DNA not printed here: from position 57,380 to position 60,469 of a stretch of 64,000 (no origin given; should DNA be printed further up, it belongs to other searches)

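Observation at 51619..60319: Compact NRPS-like biosynthetic locus next to tRNA-Gly: A-PCP-TE synthetase, duplicated PCP-TE, PPTase, ThDP enzyme, NHL propeller, cyclase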

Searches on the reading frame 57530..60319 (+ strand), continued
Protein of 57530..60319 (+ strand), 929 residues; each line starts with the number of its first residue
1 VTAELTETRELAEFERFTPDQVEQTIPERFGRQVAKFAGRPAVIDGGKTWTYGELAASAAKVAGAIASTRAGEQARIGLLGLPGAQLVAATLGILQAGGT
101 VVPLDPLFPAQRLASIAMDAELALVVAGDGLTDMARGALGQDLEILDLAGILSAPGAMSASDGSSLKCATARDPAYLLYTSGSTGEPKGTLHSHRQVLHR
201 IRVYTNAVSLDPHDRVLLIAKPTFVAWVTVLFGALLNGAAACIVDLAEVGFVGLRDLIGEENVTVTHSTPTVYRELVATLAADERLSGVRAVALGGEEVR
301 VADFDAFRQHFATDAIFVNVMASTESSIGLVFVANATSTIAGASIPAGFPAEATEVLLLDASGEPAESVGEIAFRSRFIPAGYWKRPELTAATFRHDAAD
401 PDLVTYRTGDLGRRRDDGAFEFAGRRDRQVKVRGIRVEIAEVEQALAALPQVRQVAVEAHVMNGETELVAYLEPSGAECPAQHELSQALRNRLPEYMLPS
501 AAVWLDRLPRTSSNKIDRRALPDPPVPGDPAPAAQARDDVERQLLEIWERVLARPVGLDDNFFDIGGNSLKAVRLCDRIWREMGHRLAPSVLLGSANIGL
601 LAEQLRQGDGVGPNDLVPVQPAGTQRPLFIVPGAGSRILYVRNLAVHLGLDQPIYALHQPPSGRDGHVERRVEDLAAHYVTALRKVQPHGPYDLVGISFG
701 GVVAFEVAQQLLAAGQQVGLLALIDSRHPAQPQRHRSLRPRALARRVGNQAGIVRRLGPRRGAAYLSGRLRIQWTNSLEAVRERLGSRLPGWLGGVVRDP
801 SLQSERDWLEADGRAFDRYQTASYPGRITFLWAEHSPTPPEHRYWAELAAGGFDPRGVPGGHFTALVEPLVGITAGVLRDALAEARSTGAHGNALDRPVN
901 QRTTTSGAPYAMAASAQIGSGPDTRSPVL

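Call 17: find_encoding_contigs(protein=P0065, flank=10000, max_places=2)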
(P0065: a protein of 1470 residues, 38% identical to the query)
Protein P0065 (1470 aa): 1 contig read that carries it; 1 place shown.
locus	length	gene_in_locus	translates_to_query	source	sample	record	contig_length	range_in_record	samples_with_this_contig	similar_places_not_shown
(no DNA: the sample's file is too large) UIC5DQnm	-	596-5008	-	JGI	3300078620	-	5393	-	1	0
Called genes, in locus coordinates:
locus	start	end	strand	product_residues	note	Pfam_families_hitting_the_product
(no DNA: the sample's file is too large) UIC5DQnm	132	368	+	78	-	-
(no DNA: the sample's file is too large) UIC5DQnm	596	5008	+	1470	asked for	PF00501:AMP-binding, PF13193:AMP-binding_C, PF00550:PP-binding, PF00975:Thioesterase, PF02776:TPP_enzyme_N, PF00205:TPP_enzyme_M, PF02775:TPP_enzyme_C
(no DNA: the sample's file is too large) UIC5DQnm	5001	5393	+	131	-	?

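Call 33: find_related_loci(query=window:57530-60319:+, collection=metagenome_contigs, flank=10000)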
Query window:57530-60319:+ (929 aa) in metagenome_contigs; peptide patterns used: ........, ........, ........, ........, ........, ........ (x = any residue, [..] = any of these).
600 stretches matched a pattern (row limit reached: there are more); 476 encode a relative of the query (tblastn E <= 1e-3); the best 80 are kept; 80 distinct loci.
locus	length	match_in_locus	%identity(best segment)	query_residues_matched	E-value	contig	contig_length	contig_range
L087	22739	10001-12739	34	7-890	1e-112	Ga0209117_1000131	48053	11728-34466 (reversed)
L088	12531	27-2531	34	42-887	3e-107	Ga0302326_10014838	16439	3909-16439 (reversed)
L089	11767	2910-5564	33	11-894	6e-107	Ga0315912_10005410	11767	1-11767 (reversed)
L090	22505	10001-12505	34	26-871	2e-102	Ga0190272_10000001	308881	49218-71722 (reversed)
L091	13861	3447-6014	32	28-890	1e-102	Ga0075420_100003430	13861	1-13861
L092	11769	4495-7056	33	23-894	5e-102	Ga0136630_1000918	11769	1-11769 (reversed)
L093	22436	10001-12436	33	11-831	4e-99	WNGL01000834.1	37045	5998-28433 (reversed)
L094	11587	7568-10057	33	51-885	6e-99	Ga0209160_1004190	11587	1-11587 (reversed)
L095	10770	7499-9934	33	11-831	1e-98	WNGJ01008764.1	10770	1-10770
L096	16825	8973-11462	33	51-885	3e-98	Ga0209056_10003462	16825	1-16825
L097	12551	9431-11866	33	11-831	8e-98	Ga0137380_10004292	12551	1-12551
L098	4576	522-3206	33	25-891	6e-96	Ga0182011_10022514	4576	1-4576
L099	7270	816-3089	35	41-783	2e-95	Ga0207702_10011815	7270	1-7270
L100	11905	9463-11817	33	23-833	6e-95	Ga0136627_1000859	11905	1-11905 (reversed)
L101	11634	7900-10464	29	22-881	4e-94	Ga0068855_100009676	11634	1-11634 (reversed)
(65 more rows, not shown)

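Call 35: find_encoding_contigs(protein=P0006, flank=10000, max_places=1)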
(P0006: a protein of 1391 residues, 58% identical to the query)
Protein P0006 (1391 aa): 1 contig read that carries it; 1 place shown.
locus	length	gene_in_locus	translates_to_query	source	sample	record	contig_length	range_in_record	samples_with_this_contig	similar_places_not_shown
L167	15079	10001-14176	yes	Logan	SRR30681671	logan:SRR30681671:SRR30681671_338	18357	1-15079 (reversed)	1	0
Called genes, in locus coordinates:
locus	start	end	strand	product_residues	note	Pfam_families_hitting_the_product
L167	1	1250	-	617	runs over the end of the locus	-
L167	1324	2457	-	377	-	PF13439:Glyco_transf_4, PF13579:Glyco_trans_4_4, PF20706:GT4-conflict, PF00534:Glycos_transf_1, PF13692:Glyco_trans_1_4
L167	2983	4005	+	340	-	PF00535:Glycos_transf_2, PF13641:Glyco_tranf_2_3 (weak)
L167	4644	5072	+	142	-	PF13522:GATase_6, PF13537:GATase_7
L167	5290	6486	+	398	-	PF22059:GumK_N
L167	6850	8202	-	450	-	-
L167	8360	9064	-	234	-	PF13489:Methyltransf_23, PF08241:Methyltransf_11, PF08242:Methyltransf_12, PF13649:Methyltransf_25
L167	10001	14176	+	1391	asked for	PF00668:Condensation, PF00501:AMP-binding, PF13193:AMP-binding_C, PF00550:PP-binding, PF00975:Thioesterase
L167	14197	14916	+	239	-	-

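Call 36: find_encoding_contigs(protein=P0005, flank=10000, max_places=1)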
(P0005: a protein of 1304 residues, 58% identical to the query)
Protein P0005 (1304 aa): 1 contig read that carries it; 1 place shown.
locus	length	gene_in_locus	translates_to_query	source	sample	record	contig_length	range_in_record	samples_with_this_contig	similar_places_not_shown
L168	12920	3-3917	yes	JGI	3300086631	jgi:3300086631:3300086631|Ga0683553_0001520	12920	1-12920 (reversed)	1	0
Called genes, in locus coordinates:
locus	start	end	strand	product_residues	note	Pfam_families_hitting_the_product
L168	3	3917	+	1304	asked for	PF00668:Condensation, PF00501:AMP-binding, PF13193:AMP-binding_C (weak), PF00550:PP-binding, PF00975:Thioesterase, PF12697:Abhydrolase_6 (weak)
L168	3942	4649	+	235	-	PF01648:ACPS (weak)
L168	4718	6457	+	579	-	PF13439:Glyco_transf_4, PF13579:Glyco_trans_4_4, PF00150:Cellulase, PF26410:GH5_mannosidase (weak)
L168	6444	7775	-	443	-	-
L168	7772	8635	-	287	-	PF00534:Glycos_transf_1, PF13692:Glyco_trans_1_4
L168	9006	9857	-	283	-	-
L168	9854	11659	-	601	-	-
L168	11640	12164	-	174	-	PF00534:Glycos_transf_1, PF13692:Glyco_trans_1_4, PF20706:GT4-conflict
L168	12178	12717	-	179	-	PF13439:Glyco_transf_4, PF13579:Glyco_trans_4_4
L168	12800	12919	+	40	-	?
